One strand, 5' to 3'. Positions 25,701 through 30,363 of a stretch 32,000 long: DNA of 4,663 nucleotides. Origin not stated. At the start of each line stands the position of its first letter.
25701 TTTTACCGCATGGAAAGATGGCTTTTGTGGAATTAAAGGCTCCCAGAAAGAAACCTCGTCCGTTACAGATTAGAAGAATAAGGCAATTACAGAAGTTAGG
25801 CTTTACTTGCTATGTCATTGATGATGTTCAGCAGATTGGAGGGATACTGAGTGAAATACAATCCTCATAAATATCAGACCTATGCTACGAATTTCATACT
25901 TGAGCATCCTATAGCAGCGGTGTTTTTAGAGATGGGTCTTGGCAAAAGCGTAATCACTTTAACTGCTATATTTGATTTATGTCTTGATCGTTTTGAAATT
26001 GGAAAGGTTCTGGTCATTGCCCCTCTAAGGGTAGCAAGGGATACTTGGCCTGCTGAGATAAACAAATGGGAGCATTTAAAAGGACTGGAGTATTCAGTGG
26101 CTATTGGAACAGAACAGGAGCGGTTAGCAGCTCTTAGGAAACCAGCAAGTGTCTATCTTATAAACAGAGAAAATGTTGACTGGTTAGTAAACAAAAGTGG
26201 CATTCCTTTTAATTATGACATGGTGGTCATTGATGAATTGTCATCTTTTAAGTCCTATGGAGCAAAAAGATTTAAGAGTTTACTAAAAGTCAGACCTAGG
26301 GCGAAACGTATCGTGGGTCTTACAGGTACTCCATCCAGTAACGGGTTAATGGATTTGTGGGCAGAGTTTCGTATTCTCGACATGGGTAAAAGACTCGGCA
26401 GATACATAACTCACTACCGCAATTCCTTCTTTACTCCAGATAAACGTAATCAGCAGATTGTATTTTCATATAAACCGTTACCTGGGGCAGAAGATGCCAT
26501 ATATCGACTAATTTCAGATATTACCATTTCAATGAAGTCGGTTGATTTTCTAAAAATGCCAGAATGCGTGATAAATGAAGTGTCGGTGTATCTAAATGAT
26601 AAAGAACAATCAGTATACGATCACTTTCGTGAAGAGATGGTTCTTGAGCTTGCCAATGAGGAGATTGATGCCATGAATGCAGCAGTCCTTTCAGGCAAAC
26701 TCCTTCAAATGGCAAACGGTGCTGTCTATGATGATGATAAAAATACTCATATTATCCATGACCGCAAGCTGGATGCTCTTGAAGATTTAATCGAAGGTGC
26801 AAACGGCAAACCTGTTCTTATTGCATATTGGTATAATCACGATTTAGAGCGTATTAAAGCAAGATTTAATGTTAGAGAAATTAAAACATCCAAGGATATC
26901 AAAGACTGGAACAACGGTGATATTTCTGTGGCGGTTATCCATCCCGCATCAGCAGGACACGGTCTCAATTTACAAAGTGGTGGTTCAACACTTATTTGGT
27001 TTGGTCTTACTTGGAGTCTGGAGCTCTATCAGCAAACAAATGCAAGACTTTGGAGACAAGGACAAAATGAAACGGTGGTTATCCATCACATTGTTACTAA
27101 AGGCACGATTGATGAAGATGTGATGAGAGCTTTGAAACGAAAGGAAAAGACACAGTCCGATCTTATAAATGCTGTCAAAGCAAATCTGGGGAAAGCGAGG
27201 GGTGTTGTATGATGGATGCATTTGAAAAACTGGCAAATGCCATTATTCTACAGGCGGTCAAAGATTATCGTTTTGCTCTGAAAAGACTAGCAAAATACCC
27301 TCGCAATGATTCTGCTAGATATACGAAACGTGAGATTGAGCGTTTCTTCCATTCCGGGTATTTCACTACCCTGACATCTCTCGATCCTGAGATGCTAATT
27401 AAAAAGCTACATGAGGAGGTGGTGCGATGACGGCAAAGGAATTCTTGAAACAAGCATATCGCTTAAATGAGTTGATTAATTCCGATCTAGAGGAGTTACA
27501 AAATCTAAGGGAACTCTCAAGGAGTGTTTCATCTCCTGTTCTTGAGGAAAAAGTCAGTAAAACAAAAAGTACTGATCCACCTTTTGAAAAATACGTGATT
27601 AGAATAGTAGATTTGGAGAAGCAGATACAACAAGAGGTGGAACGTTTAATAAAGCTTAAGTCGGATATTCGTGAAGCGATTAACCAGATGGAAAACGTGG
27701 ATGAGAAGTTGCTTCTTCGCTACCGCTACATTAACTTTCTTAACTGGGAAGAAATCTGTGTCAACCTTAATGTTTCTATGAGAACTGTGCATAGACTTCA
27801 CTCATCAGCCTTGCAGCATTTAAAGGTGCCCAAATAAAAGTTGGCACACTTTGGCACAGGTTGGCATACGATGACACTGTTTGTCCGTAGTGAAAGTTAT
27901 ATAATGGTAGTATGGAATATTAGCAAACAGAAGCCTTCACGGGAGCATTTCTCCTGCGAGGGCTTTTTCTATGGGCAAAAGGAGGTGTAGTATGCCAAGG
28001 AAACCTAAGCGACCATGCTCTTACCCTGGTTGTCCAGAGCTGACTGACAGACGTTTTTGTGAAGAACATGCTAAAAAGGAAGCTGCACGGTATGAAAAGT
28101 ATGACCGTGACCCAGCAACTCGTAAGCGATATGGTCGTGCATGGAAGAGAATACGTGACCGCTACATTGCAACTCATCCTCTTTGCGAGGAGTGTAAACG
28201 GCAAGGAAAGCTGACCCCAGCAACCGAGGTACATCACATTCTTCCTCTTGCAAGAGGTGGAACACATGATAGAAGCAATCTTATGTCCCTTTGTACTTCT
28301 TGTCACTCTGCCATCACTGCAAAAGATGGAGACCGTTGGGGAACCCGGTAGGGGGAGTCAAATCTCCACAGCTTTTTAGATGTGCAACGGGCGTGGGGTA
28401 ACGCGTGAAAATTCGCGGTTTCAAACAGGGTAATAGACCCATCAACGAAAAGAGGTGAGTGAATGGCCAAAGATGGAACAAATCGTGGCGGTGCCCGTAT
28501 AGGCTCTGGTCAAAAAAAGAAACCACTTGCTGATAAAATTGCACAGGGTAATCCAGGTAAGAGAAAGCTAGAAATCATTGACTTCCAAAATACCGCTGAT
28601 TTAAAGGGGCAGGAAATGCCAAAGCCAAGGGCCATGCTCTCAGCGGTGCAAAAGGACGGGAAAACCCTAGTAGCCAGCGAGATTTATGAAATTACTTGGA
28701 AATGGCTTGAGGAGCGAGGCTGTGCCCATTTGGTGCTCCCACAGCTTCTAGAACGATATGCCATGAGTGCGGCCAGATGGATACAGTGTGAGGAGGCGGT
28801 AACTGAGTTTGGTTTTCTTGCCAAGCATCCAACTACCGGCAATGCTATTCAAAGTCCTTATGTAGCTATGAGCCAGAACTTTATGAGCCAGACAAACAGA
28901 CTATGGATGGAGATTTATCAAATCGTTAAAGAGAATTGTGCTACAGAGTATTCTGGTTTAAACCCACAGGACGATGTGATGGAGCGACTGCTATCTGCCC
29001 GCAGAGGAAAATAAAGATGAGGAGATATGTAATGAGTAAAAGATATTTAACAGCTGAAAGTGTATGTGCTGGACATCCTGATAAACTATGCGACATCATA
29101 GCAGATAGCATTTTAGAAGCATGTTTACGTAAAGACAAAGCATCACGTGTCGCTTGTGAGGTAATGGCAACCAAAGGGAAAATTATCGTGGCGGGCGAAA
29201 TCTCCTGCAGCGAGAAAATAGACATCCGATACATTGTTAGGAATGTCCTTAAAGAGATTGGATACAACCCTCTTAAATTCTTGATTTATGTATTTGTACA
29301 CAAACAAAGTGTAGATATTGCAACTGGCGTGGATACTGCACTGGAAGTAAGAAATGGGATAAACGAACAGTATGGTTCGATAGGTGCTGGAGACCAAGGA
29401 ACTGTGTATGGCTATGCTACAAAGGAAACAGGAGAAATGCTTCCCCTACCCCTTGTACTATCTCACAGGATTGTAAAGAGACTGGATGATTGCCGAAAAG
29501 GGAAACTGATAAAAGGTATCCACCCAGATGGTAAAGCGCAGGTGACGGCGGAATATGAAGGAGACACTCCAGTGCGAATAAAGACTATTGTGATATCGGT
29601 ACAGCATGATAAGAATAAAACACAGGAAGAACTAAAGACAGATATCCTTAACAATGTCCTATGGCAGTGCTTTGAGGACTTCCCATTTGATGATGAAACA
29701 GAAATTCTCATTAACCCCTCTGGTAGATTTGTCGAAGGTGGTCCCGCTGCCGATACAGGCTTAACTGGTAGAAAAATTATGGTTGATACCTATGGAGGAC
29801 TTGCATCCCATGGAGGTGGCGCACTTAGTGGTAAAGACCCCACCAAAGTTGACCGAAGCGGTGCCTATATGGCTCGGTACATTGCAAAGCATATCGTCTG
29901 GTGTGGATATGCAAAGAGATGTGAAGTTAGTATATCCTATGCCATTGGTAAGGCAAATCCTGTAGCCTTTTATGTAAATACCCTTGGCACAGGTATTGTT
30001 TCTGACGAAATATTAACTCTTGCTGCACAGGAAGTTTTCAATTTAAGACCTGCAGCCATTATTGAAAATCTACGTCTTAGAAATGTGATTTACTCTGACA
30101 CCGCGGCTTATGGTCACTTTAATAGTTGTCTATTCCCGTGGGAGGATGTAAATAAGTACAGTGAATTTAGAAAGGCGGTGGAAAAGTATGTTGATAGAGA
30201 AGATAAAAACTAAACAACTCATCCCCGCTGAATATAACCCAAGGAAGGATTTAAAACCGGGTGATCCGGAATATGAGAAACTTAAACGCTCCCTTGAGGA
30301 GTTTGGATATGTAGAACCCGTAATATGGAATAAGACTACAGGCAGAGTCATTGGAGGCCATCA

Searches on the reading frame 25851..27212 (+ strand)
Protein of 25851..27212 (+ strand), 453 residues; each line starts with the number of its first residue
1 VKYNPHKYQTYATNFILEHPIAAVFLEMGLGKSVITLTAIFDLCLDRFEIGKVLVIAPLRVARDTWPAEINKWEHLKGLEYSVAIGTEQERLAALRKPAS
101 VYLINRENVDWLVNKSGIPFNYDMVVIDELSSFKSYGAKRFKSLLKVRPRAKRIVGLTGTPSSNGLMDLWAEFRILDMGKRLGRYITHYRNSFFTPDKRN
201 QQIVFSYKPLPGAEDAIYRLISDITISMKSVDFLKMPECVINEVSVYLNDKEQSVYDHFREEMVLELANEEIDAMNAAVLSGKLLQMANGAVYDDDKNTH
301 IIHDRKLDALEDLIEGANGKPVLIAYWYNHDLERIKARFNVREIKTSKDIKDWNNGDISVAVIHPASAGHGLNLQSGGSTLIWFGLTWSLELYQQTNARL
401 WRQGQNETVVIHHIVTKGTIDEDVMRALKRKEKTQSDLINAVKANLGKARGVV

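Call 32: search_protein_families(library=phrogs, proteins=[window:25851-27212:+], max_evalue=0.00001)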
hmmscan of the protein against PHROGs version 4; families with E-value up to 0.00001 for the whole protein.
window:25851-27212:+ (453 aa): 6 families
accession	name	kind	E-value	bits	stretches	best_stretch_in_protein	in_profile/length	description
phrog_62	-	DNA, RNA and nucleotide metabolism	2.8e-173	579.8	1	1-450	693-1144/1881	DNA helicase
phrog_11354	-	unknown function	5.3e-56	188.3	1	338-449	2-115/116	-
phrog_16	-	DNA, RNA and nucleotide metabolism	2e-12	47.2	1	1-438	269-621/986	DNA helicase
phrog_29996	-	unknown function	1.8e-09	37.2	0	27-200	750-912/1189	-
phrog_1685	-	unknown function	4.2e-07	28.5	1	351-441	1461-1551/2278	-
phrog_11801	-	other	2.7e-06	25.8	1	345-439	1398-1493/2269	DNA methyltransferase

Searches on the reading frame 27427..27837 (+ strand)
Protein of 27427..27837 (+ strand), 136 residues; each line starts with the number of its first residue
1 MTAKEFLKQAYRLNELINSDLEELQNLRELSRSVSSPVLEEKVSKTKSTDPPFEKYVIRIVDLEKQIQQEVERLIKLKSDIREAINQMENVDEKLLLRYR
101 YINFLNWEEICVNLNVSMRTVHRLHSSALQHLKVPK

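Call 32: search_protein_families(library=phrogs, proteins=[window:27427-27837:+], max_evalue=0.00001)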
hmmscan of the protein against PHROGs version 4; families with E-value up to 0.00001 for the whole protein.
window:27427-27837:+ (136 aa): 2 families
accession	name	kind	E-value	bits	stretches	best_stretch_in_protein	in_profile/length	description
phrog_36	-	transcription regulation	1.3e-30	107.7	1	1-133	54-184/220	transcriptional regulator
phrog_248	-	transcription regulation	4.1e-09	37.7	1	3-129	25-130/161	transcriptional activator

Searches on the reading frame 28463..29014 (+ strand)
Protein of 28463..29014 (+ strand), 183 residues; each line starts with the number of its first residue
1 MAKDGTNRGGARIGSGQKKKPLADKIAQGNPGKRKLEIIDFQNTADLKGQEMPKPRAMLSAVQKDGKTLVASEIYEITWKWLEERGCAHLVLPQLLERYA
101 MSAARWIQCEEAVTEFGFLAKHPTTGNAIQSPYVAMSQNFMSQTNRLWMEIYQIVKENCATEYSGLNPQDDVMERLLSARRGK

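Call 32: search_protein_families(library=phrogs, proteins=[window:28463-29014:+], max_evalue=0.00001)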
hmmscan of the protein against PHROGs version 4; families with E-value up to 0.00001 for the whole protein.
window:28463-29014:+ (183 aa): 1 family
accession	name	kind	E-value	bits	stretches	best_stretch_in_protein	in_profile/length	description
phrog_83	-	head and packaging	3.2e-37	129.4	1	1-182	28-204/246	terminase small subunit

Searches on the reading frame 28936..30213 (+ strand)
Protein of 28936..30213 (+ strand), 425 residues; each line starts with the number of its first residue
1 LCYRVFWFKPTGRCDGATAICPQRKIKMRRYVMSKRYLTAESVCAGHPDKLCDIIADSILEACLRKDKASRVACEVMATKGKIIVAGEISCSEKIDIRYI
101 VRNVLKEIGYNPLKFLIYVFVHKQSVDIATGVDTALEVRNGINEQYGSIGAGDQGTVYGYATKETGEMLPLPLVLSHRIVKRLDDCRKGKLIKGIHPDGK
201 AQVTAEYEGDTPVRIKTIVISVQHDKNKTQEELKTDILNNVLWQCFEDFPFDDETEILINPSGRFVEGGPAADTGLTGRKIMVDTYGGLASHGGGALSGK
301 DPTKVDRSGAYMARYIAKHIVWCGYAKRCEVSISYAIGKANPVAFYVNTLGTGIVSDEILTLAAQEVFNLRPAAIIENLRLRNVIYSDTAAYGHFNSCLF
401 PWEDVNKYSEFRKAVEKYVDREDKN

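Call 32: search_protein_families(library=phrogs, proteins=[window:28936-30213:+], max_evalue=0.00001)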
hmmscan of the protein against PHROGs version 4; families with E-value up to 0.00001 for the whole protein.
window:28936-30213:+ (425 aa): 1 family
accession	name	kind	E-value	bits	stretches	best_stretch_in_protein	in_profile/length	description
phrog_1569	-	unknown function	2.7e-145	485.2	1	37-403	2-345/346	-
